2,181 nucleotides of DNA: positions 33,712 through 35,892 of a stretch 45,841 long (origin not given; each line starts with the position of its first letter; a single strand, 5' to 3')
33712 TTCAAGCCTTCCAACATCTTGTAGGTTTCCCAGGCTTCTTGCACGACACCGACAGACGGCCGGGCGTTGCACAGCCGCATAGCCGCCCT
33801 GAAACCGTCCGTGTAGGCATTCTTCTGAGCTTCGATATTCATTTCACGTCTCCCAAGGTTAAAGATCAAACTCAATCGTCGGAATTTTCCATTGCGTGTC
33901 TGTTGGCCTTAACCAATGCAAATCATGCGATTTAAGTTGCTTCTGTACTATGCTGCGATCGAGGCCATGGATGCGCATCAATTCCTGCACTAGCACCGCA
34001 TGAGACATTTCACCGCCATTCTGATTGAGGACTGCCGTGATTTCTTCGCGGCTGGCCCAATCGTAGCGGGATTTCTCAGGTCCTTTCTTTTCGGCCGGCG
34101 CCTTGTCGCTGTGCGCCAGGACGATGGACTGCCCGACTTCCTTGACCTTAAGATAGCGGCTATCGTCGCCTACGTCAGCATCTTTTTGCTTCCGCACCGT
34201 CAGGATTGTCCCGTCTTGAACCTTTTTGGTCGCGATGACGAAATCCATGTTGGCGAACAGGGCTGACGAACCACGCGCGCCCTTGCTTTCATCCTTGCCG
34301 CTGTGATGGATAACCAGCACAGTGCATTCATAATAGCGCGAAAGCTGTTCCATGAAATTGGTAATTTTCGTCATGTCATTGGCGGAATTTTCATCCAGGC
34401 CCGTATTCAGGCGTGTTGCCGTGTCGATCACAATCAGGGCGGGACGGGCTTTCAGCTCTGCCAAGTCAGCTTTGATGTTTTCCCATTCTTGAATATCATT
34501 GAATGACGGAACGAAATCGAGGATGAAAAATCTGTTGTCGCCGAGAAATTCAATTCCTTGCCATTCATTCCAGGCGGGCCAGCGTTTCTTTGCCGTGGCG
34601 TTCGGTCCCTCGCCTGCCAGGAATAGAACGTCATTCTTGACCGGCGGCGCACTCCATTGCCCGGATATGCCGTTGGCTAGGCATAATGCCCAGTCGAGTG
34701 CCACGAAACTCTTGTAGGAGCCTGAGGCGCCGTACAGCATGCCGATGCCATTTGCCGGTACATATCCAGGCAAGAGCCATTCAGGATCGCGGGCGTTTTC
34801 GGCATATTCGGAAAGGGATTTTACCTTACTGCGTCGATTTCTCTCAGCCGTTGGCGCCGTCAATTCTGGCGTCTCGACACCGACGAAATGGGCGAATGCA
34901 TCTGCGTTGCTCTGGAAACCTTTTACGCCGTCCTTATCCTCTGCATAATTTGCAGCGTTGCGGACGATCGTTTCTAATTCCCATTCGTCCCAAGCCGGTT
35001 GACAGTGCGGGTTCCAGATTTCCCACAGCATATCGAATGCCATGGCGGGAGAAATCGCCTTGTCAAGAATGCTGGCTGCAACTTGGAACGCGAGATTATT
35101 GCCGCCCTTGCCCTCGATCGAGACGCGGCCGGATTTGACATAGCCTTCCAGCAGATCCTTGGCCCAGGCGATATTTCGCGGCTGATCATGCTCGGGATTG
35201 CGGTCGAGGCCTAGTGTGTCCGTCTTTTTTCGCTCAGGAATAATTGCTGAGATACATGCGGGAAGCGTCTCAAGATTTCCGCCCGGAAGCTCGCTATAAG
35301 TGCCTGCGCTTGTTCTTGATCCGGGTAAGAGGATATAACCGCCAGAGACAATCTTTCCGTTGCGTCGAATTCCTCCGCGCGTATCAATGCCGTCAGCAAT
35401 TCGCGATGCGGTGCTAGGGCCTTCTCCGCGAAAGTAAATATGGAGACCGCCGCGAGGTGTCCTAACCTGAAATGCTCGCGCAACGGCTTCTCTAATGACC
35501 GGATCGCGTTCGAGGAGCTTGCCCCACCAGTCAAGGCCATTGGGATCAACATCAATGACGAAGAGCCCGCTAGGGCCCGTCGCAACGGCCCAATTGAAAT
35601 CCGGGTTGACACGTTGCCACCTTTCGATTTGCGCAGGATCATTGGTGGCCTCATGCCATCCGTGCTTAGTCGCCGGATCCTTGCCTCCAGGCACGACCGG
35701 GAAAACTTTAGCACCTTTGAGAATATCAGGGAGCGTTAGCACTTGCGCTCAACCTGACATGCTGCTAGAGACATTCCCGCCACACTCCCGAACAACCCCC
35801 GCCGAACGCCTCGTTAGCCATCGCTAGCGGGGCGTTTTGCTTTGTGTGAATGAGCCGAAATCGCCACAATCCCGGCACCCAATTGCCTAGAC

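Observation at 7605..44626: Ten phage proteins share the same C-terminal tail, [E/x]-[F/Y]-D-L-COOH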

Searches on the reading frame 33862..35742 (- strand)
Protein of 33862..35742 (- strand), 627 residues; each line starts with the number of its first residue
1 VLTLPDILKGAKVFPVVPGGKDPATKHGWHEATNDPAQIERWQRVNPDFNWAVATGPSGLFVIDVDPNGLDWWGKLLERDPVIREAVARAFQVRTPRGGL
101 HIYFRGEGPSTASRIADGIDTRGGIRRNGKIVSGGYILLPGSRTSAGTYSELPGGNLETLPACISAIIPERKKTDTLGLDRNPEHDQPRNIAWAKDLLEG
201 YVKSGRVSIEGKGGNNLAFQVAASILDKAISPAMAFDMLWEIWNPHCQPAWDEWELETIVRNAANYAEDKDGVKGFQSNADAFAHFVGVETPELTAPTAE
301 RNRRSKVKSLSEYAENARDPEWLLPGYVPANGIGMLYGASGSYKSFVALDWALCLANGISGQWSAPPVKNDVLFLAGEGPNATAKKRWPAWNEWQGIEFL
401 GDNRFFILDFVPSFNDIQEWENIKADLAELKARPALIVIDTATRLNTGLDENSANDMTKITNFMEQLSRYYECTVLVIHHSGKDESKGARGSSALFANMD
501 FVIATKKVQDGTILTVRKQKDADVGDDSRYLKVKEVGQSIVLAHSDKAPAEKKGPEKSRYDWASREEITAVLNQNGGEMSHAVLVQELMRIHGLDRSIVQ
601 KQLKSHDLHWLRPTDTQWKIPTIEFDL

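Call 7: search_protein_families(library=pfam, proteins=[window:33862-35742:-], max_evalue=0.01)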
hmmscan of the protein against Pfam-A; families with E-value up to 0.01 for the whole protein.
window:33862-35742:- (627 aa): 2 families
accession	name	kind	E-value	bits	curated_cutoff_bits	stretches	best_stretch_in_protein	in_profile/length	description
PF13481.12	AAA_25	-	4.5e-33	115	27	1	304-485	4-194/195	AAA domain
PF09250.16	Prim-Pol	-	3.9e-28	99.3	22.8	1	9-161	7-156/158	Bifunctional DNA primase/polymerase, N-terminal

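Call 8: search_protein_families(library=phrogs, proteins=[window:33862-35742:-], max_evalue=0.01)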
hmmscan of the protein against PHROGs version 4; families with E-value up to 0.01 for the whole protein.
window:33862-35742:- (627 aa): 14 families
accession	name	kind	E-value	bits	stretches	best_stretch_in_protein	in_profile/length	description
phrog_906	-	DNA, RNA and nucleotide metabolism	8.8e-49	168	2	271-541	468-751/872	DNA polymerase/primase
phrog_2850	-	unknown function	3.3e-46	159.2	1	300-526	127-354/465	-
phrog_3123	-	unknown function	6.2e-19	69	1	266-532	271-563/583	-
phrog_5852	-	DNA, RNA and nucleotide metabolism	1.2e-18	68.3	1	10-150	78-226/242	DNA polymerase/primase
phrog_6012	-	DNA, RNA and nucleotide metabolism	1.1e-15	58.8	1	331-491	148-305/447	DNA helicase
phrog_6357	-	unknown function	6.8e-14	52.9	1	319-519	19-206/321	-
phrog_1156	-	DNA, RNA and nucleotide metabolism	4.3e-13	49.7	1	9-161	23-184/855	DNA primase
phrog_239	-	DNA, RNA and nucleotide metabolism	1.4e-12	48.4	1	320-511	348-559/801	DNA primase/helicase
phrog_3228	-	DNA, RNA and nucleotide metabolism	4e-12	46.3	1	323-509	366-558/766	replicative helicase-primase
phrog_2597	-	DNA, RNA and nucleotide metabolism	2.1e-08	34.2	1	323-485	359-518/747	DNA primase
phrog_243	-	DNA, RNA and nucleotide metabolism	1.2e-06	28.7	1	403-485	114-195/273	DnaB-like replicative helicase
phrog_1284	-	unknown function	2.6e-06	28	1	303-486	7-189/306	-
phrog_3022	-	DNA, RNA and nucleotide metabolism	3.6e-06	26.7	1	32-174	58-189/788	DNA primase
phrog_25693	-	unknown function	0.0002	21.1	1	321-496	40-229/405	-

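Call 9: search_dna_similar(query=window:33862-35742:-, collection=phages, mode=protein, max_rows=25)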
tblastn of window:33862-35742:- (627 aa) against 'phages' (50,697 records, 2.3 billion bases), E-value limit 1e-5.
Records with a match: 870; places in all: 880; records where one place covers at least 80% of the query: 1.
Best place of each record, by identity: <60% 870.
By first word of the organism name: Mycobacterium 523; Vibrio 129; Gordonia 88; Yersinia 16; Microbacterium 14; Caudoviricetes 10; Roseobacter 9; Corynebacterium 8; Escherichia 6; Nocardia 5; and 28 more.
By host as written in the record: Mycobacterium smegmatis mc2 155 368; - 106; Mycobacterium smegmatis mc#155 81; Gordonia rubripertincta NRRL B-16540 37; Vibrio lentus 29; Gordonia terrae 3612 27; Yersinia enterocolitica 14; Mycobacterium smegmatis mc2155 10; and 99 more.
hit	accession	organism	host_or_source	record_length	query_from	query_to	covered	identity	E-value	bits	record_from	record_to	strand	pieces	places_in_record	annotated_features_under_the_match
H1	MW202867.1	Caudoviricetes sp.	Manatee Spring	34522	10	523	82%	27.3%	1e-32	140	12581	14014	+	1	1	regulatory protein repA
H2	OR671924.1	Roseobacter phage CRP-810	Roseobacter sp. (CHUG lineage)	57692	9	506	79%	24.3%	8e-11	72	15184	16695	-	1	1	bifunctional DNA primase/polymerase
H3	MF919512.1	Mycobacterium phage Klein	Mycobacterium smegmatis mc2 155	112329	190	549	57%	30.7%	4e-18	95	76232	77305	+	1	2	helix-turn-helix DNA binding protein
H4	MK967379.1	Mycobacterium phage HokkenD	Mycobacterium smegmatis mc2 155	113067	190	549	57%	30.7%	4e-18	95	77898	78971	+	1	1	141: helix-turn-helix DNA binding protein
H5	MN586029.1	Mycobacterium phage Hannaconda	Mycobacterium smegmatis mc#155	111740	190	549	57%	30.0%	1e-17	93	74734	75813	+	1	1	140: helix-turn-helix DNA binding protein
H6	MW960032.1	Rhizobium phage RHph_X2_25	Sinorhizobium americanum X2_25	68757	92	512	67%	23.7%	1e-9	67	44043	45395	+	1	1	putative DNA primase/polymerase protein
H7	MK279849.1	Mycobacterium phage Duke13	Mycobacterium smegmatis mc2 155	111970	256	549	47%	32.6%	7e-18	94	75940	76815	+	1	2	145: helix-turn-helix DNA binding protein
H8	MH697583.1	Mycobacterium phage EricMillard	soil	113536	256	549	47%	32.6%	7e-18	94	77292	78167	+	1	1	141: helix-turn-helix DNA binding protein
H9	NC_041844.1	Mycobacterium phage Optimus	Mycobacterium smegmatis mc2 155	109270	256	549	47%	32.6%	7e-18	94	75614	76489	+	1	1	140: DNA helicase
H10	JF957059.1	Mycobacterium phage Optimus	Mycobacterium smegmatis mc2 155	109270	256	549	47%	32.6%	7e-18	94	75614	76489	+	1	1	140: helix-turn-helix DNA binding protein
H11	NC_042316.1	Mycobacterium phage Baka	Mycobacterium smegmatis mc2 155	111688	256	549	47%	32.6%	8e-18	94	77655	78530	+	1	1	149: DNA helicase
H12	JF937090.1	Mycobacterium phage Baka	Mycobacterium smegmatis mc2 155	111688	256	549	47%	32.6%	8e-18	94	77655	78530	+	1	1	149: helix-turn-helix DNA binding protein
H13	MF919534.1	Mycobacterium phage Superphikiman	Mycobacterium smegmatis mc2 155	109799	256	549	47%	31.8%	2e-17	93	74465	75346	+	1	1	helix-turn-helix DNA binding protein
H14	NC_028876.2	Mycobacterium phage Ariel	Mycobacterium smegmatis mc2 155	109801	256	549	47%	31.8%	2e-17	93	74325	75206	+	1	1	146: DNA helicase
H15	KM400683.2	Mycobacterium phage Ariel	Mycobacterium smegmatis mc2 155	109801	256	549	47%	31.8%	2e-17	93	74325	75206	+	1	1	146: helix-turn-helix DNA binding protein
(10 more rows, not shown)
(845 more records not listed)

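Call 13: find_related_loci(query=window:33862-35742:-, collection=viral_contigs, flank=10000)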
Query window:33862-35742:- (627 aa) in viral_contigs; peptide patterns used: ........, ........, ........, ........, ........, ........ (x = any residue, [..] = any of these).
13 stretches matched a pattern; 12 encode a relative of the query (tblastn E <= 1e-3); 12 distinct loci.
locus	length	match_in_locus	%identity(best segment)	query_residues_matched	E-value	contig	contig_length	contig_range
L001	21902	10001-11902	85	1-627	0e+0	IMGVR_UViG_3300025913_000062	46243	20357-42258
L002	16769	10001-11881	68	1-627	0e+0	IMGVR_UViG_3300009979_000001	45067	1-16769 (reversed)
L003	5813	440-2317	67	1-627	0e+0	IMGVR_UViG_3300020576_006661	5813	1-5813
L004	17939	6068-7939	67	4-627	0e+0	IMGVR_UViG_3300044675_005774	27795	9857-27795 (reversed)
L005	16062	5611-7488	66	1-627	0e+0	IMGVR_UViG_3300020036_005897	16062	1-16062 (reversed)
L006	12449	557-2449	66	4-627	0e+0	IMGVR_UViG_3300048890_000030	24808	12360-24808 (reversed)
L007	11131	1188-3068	64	1-627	0e+0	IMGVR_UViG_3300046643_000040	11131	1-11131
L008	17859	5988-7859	65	4-627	0e+0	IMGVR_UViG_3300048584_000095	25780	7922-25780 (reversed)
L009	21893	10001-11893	65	4-627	0e+0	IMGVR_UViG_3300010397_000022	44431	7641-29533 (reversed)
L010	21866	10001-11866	67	4-627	0e+0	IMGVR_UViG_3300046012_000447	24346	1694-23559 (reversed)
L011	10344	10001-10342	82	4-117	2e-55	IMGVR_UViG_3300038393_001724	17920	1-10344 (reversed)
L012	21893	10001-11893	65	1-627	0e+0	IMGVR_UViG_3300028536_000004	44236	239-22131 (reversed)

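Call 24: find_encoding_contigs(protein=window:33862-35742:-, flank=2000, max_places=5)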
Protein window:33862-35742:- (627 aa): 2 contigs read that carry it; 1 place shown.
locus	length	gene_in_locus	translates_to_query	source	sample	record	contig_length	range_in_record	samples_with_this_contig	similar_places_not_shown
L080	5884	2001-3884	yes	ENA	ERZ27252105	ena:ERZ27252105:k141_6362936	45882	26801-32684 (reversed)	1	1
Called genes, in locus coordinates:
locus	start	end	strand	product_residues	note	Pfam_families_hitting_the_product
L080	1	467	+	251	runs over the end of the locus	-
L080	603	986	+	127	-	-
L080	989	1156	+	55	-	-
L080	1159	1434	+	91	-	-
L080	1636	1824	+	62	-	-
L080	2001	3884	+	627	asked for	PF09250:Prim-Pol, PF13481:AAA_25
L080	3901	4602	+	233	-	-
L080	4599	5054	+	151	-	-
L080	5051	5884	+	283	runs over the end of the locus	-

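Call 57: search_protein_representatives(protein=window:33862-35742:-)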
Query: 627 residues. Proteins with E-value up to 0.001 (for the whole library): 43561; up to 1e-10: 18475; up to 1e-30: 1081. The best 150 are listed.
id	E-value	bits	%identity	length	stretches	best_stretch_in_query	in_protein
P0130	1.0e-167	575.8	66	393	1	1-386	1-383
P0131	7.2e-166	569.7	46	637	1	1-627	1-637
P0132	6.3e-148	510.4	44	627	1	3-605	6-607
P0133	6.5e-133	460.8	43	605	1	21-615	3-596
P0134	1.0e-123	430.5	80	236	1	1-233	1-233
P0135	3.0e-117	409.1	40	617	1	23-612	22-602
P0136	8.3e-113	394.4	42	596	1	21-613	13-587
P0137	6.1e-96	338.7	38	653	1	9-622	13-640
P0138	2.2e-94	333.5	34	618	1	13-619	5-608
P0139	1.6e-92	327.4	38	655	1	8-621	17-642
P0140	2.9e-86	306.7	36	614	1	9-576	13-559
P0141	6.4e-86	305.6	35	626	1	8-621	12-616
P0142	9.4e-84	298.4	37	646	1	8-540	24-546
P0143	1.2e-83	298.0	39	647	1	9-542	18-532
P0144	1.2e-83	298.0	39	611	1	10-588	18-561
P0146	8.1e-83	295.3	40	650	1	10-547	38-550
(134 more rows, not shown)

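Call 59: find_encoding_contigs(protein=P0135, flank=10000, max_places=3)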
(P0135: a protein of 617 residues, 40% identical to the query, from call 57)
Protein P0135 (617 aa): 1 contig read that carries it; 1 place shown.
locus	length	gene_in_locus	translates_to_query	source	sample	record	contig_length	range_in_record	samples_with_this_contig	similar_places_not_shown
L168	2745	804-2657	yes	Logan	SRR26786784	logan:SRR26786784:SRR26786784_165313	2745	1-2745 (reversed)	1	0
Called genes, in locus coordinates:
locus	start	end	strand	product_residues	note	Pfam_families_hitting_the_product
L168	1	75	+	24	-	?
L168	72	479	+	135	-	-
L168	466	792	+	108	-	PF13411:MerR_1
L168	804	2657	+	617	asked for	PF09250:Prim-Pol, PF13481:AAA_25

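Call 60: find_encoding_contigs(protein=P0132, flank=10000, max_places=3)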
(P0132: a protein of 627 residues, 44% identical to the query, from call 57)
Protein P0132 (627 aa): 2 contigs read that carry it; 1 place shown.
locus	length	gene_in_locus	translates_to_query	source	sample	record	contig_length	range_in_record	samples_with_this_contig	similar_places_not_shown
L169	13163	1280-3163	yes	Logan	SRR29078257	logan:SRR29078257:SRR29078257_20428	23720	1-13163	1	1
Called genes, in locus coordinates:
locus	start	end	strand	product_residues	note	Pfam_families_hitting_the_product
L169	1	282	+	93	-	?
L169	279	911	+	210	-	-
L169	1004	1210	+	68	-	PF27050:Phage_P22_Y8K6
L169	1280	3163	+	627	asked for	PF09250:Prim-Pol, PF13481:AAA_25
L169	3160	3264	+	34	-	-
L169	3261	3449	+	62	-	-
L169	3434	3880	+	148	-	-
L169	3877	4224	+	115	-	PF13411:MerR_1, PF00376:MerR (weak)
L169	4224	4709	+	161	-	-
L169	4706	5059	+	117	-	-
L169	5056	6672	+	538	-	PF00176:SNF2-rel_dom, PF04851:ResIII, PF00271:Helicase_C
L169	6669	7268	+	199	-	-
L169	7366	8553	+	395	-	PF10926:DUF2800, PF12705:PDDEXK_1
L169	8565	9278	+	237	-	PF10991:Enc34_ssDNA-bd (faint)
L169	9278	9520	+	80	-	-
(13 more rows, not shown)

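Call 61: find_encoding_contigs(protein=P0133, flank=10000, max_places=3)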
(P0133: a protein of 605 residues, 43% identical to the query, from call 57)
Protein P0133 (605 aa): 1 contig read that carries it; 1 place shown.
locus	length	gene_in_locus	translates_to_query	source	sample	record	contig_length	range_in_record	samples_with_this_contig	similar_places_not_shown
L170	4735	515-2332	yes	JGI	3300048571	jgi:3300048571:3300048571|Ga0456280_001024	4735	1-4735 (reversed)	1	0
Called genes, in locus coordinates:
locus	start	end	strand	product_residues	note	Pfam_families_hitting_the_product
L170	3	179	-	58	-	?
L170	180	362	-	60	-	-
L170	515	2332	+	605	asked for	PF09250:Prim-Pol, PF13481:AAA_25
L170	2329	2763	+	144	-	-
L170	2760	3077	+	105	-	PF00376:MerR (weak), PF13411:MerR_1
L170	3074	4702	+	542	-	PF00176:SNF2-rel_dom, PF04851:ResIII, PF00271:Helicase_C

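Call 63: find_encoding_contigs(protein=P0136, flank=10000, max_places=2)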
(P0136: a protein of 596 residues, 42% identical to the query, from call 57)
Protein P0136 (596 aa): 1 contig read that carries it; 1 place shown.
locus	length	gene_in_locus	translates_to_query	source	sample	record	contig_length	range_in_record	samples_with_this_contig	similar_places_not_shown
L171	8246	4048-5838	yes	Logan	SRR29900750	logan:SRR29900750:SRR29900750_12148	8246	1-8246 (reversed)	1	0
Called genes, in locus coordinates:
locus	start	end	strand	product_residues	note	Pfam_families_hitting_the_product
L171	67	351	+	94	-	PF27050:Phage_P22_Y8K6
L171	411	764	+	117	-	-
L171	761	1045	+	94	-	-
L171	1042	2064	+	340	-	-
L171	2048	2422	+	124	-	PF03118:RNA_pol_A_CTD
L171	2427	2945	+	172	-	-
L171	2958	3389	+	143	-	-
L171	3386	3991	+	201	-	-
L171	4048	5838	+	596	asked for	PF09250:Prim-Pol, PF13481:AAA_25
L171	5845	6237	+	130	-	-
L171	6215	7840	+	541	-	PF00176:SNF2-rel_dom, PF04851:ResIII (weak)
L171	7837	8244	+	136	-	?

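Call 64: find_encoding_contigs(protein=P0137, flank=10000, max_places=2)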
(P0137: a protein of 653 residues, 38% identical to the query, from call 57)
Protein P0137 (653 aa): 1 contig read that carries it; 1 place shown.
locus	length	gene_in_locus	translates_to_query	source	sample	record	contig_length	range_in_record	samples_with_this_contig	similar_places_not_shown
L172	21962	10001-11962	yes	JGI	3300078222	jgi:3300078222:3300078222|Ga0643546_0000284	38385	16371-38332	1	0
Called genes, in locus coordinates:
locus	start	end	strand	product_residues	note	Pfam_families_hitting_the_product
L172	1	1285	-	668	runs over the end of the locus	PF16510:P22_portal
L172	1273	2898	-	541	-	-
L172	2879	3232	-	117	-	-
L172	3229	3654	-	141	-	-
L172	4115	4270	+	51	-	-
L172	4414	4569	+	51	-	-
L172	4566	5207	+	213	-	-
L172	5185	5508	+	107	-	-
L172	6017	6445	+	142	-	-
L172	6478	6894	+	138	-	-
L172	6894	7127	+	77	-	-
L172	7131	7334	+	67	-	-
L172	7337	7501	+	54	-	-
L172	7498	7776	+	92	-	-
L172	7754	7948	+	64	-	-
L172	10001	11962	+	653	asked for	PF09250:Prim-Pol, PF13481:AAA_25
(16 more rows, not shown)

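Call 68: find_related_loci(query=P0137, collection=viral_contigs, flank=10000)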
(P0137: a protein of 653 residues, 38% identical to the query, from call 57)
Query P0137 (653 aa) in viral_contigs; peptide patterns used: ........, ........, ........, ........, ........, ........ (x = any residue, [..] = any of these).
6 stretches matched a pattern; 3 encode a relative of the query (tblastn E <= 1e-3); 3 distinct loci.
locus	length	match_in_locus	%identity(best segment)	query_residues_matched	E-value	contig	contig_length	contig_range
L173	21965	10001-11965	64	1-653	0e+0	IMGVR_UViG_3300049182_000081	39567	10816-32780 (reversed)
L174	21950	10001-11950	63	1-650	0e+0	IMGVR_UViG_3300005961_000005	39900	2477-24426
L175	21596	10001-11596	32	2-562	1e-79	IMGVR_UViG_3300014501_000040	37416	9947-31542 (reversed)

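Call 73: find_encoding_contigs(protein=P0139, flank=10000, max_places=1)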
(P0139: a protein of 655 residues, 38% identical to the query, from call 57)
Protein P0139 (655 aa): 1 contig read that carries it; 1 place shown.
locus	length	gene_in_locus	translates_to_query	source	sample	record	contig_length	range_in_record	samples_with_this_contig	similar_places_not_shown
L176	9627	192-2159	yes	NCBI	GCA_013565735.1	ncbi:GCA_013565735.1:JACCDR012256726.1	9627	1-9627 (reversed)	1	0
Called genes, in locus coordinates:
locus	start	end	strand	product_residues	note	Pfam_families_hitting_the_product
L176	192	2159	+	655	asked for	PF09250:Prim-Pol, PF13481:AAA_25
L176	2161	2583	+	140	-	PF05869:Dam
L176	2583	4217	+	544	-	PF00176:SNF2-rel_dom, PF00271:Helicase_C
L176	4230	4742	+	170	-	-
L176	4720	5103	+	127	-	-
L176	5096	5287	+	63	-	-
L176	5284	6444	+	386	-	PF10926:DUF2800, PF12705:PDDEXK_1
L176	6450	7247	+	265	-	PF10991:Enc34_ssDNA-bd (faint)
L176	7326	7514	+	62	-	-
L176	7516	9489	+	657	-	PF00476:DNA_pol_A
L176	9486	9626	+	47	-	?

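Call 74: find_encoding_contigs(protein=P0146, flank=10000, max_places=1)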
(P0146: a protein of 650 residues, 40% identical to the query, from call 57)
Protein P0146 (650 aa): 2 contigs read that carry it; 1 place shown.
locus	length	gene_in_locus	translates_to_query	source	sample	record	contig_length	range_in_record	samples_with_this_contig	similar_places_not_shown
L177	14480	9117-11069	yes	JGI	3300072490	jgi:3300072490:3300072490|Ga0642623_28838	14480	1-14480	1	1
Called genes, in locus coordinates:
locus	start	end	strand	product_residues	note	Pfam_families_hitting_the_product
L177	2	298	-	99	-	?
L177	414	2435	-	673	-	PF00476:DNA_pol_A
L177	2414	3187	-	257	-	PF00145:DNA_methylase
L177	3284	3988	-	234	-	-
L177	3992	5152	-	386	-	PF10926:DUF2800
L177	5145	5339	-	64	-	-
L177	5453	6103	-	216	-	-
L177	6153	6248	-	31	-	-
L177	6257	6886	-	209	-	-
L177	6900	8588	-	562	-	PF00176:SNF2-rel_dom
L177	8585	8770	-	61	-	-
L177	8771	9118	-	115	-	PF10263:SprT-like (weak)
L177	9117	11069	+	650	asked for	PF09250:Prim-Pol, PF13481:AAA_25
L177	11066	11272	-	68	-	-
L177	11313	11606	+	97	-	-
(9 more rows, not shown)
